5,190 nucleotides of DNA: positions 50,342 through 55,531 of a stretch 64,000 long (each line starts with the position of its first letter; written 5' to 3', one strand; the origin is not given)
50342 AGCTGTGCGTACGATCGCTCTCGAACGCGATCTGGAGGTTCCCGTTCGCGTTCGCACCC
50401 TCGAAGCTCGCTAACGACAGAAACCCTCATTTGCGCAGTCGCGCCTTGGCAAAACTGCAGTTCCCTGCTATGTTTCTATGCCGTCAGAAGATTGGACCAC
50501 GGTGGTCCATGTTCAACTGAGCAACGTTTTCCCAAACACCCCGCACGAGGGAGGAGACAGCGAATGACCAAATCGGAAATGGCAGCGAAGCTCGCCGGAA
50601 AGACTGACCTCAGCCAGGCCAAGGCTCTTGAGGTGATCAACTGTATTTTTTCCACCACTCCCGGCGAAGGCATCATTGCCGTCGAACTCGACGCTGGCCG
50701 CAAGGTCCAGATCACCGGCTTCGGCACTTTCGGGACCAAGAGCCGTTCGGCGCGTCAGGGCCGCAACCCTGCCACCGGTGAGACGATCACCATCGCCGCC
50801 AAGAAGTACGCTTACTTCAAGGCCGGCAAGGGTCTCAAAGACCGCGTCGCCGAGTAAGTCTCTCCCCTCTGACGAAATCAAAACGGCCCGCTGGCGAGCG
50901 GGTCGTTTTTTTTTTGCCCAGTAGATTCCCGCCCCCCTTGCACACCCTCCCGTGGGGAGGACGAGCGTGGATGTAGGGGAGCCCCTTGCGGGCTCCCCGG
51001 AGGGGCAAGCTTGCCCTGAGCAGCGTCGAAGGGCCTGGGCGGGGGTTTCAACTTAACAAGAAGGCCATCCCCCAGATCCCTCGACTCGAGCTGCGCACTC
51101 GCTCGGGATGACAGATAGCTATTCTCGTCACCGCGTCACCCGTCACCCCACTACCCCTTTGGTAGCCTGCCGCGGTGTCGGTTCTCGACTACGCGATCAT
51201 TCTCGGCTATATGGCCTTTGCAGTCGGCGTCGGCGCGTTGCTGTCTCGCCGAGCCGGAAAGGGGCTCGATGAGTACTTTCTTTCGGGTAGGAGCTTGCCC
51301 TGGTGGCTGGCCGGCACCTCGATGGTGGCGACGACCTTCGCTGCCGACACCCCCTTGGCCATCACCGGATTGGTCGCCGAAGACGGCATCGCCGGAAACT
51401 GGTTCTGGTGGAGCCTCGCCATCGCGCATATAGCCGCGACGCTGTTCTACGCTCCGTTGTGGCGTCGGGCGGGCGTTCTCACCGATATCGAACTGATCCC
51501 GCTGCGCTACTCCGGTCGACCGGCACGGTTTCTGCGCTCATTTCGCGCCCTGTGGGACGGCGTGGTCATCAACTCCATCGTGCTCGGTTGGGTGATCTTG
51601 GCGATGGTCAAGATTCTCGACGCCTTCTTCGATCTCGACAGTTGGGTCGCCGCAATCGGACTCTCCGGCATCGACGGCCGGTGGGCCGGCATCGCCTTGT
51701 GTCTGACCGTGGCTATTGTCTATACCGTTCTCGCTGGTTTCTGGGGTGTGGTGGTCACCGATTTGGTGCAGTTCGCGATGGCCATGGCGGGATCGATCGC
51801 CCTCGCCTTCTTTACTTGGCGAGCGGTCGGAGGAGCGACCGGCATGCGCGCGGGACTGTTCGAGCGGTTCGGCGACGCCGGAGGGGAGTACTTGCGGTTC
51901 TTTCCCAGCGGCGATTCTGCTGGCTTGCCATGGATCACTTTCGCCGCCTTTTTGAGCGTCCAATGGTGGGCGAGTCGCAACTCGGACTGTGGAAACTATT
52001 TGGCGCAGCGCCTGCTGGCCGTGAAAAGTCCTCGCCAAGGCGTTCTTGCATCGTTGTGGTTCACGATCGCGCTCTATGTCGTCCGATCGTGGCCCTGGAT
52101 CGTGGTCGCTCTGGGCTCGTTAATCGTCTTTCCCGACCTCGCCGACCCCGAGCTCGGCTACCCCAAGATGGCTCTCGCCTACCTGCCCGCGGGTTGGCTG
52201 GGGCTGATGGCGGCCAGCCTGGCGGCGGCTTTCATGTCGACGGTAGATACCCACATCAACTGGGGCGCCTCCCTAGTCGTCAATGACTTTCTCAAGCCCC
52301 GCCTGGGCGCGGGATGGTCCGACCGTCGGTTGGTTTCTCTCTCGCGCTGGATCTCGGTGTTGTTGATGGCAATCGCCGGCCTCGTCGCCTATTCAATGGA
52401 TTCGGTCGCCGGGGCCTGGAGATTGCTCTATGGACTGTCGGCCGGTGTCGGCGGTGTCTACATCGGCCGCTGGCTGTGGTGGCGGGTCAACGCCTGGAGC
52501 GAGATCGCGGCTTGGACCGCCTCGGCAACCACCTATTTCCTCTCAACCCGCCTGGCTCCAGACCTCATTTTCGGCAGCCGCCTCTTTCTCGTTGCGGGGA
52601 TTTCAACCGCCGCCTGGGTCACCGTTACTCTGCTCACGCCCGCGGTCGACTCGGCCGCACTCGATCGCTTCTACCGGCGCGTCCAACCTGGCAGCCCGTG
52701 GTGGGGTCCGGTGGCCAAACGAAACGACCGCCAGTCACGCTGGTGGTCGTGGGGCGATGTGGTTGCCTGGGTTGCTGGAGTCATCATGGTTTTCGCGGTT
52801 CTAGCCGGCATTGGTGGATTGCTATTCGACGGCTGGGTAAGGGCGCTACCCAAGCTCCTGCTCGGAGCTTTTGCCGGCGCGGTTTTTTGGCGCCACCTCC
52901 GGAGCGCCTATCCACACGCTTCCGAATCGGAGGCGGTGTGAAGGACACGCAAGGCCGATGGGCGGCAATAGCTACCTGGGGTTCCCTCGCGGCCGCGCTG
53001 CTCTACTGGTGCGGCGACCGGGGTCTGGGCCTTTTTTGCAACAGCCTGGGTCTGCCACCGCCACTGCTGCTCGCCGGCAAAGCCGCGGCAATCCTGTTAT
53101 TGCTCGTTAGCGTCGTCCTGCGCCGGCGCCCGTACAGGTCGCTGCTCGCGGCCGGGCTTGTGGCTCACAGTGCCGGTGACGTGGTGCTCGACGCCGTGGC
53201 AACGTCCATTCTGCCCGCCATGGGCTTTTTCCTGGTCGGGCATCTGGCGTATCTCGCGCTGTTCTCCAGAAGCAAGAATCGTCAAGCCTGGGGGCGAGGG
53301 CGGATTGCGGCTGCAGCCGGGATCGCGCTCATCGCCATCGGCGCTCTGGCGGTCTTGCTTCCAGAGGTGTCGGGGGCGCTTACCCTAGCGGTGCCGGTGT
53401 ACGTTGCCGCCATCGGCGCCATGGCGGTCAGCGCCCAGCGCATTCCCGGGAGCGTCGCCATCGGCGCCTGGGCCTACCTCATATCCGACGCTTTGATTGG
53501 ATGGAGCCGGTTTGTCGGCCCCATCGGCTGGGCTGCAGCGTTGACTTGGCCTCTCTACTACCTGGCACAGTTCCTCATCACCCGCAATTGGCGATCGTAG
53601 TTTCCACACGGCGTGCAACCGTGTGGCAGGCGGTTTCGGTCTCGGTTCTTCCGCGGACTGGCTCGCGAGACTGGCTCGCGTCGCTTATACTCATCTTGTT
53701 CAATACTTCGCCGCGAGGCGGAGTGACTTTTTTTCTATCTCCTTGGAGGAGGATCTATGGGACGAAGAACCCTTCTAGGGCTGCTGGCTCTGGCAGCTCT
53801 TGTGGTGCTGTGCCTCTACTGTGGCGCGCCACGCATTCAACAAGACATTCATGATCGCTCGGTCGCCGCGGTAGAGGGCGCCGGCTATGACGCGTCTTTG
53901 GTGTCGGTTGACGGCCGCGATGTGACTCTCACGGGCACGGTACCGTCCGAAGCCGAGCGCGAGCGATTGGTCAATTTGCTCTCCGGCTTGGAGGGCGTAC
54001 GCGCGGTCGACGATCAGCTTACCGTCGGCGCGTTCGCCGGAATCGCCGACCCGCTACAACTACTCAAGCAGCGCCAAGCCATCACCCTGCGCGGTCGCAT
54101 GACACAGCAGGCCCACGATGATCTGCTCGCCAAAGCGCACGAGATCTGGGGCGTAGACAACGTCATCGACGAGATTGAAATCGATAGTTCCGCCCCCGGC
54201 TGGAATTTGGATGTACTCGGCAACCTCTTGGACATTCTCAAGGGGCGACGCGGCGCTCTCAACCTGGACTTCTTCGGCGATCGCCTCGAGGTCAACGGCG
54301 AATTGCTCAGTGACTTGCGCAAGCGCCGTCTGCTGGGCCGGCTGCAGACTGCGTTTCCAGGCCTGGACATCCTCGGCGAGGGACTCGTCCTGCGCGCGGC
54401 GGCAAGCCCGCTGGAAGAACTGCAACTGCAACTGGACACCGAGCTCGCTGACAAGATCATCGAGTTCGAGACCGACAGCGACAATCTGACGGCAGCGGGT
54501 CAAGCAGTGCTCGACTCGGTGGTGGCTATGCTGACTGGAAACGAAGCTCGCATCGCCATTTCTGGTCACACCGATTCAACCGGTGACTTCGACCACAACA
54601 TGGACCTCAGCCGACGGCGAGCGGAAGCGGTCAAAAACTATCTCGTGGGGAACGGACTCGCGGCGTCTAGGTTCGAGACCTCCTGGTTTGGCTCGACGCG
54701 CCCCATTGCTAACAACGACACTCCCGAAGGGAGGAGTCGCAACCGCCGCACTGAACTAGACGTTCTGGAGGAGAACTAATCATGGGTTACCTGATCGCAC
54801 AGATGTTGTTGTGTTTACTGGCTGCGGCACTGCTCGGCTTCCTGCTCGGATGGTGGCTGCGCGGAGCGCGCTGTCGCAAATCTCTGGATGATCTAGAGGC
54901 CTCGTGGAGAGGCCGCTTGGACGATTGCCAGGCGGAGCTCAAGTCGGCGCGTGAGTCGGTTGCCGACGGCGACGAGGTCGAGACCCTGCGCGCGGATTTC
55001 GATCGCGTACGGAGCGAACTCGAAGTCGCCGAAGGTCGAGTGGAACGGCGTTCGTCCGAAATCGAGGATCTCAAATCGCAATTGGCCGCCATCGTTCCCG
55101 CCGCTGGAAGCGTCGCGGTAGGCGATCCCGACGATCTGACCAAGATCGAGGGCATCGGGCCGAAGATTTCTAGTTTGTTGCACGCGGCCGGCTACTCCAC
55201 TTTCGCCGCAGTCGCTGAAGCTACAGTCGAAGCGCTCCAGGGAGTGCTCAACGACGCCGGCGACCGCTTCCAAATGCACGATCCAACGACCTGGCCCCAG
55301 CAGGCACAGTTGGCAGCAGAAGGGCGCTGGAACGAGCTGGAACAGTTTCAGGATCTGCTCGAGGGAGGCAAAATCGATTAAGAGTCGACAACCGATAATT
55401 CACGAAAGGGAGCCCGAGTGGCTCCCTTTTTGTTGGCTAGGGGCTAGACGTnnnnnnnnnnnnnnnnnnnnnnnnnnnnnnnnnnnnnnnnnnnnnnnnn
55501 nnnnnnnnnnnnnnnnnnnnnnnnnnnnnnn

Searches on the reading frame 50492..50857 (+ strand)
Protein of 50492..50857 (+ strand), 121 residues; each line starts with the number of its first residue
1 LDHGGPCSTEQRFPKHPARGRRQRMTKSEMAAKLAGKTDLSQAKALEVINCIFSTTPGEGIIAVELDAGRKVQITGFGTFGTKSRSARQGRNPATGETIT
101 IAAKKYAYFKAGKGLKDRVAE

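Call 56: search_protein_families(library=pfam, proteins=[window:50492-50857:+], max_evalue=0.0001)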
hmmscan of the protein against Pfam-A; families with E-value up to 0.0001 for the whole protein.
window:50492-50857:+ (121 aa): 1 family
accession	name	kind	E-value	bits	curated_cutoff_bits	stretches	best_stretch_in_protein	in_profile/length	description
PF00216.26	Bac_DNA_binding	-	1.8e-26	92.6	22.4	1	25-119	1-89/90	Bacterial DNA-binding protein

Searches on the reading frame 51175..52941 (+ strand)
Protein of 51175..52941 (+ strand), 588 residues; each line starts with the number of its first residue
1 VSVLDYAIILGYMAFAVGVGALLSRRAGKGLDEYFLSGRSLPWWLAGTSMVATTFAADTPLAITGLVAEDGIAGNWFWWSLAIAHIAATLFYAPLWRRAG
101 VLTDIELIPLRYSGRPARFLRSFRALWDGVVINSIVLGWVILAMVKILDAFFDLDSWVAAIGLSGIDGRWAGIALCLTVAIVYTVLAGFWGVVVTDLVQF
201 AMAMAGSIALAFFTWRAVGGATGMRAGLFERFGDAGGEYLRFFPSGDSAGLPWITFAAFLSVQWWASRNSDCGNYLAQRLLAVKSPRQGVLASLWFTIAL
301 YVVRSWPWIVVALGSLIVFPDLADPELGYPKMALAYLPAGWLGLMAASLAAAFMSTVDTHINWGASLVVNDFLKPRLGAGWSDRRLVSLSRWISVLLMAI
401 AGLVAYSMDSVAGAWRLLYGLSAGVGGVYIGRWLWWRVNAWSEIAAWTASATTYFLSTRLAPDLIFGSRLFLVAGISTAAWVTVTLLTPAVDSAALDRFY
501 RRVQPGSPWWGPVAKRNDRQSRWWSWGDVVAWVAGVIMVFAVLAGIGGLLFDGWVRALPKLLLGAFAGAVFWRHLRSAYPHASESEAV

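Call 33: search_protein_families(library=pfam, proteins=[window:51175-52941:+], max_evalue=0.0001)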
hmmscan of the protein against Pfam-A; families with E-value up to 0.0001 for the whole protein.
window:51175-52941:+ (588 aa): 1 family
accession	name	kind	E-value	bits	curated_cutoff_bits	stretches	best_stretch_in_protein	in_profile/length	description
PF00474.23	SSF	-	1.2e-23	84.2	22.8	1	34-409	1-362/406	Sodium:solute symporter family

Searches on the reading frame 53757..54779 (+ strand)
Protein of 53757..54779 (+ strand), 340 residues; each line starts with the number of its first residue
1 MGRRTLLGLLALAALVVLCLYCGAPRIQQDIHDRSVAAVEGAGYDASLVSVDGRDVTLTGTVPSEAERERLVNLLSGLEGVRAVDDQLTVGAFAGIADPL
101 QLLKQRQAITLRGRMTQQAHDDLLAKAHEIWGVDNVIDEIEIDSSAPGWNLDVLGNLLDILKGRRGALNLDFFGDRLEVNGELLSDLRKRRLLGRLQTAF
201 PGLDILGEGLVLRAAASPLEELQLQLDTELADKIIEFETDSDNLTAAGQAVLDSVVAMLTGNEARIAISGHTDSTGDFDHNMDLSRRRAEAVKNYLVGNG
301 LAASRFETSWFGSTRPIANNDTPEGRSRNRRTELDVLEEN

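Call 34: search_protein_families(library=pfam, proteins=[window:53757-54779:+], max_evalue=0.0001)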
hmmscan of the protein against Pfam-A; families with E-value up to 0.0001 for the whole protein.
window:53757-54779:+ (340 aa): 2 families
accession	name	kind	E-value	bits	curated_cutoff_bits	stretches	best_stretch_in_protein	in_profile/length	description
PF00691.25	OmpA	-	5.4e-25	88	27.2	1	237-330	2-98/98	OmpA family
PF04972.22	BON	-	3e-15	56.7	27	1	49-91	26-68/69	BON domain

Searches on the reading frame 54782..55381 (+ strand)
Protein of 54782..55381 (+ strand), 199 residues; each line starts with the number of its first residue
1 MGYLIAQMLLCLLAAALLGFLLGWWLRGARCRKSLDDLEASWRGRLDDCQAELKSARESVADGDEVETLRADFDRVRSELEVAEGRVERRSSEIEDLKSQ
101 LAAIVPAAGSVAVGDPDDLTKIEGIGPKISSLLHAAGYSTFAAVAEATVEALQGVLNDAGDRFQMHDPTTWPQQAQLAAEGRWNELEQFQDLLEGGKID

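Call 34: search_protein_families(library=pfam, proteins=[window:54782-55381:+], max_evalue=0.0001)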
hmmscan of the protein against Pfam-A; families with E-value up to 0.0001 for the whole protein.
window:54782-55381:+ (199 aa): 1 family
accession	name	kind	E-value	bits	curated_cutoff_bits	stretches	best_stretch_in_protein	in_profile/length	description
PF14520.12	HHH_5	-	1.4e-07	32.3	27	1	117-154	2-39/57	Helix-hairpin-helix domain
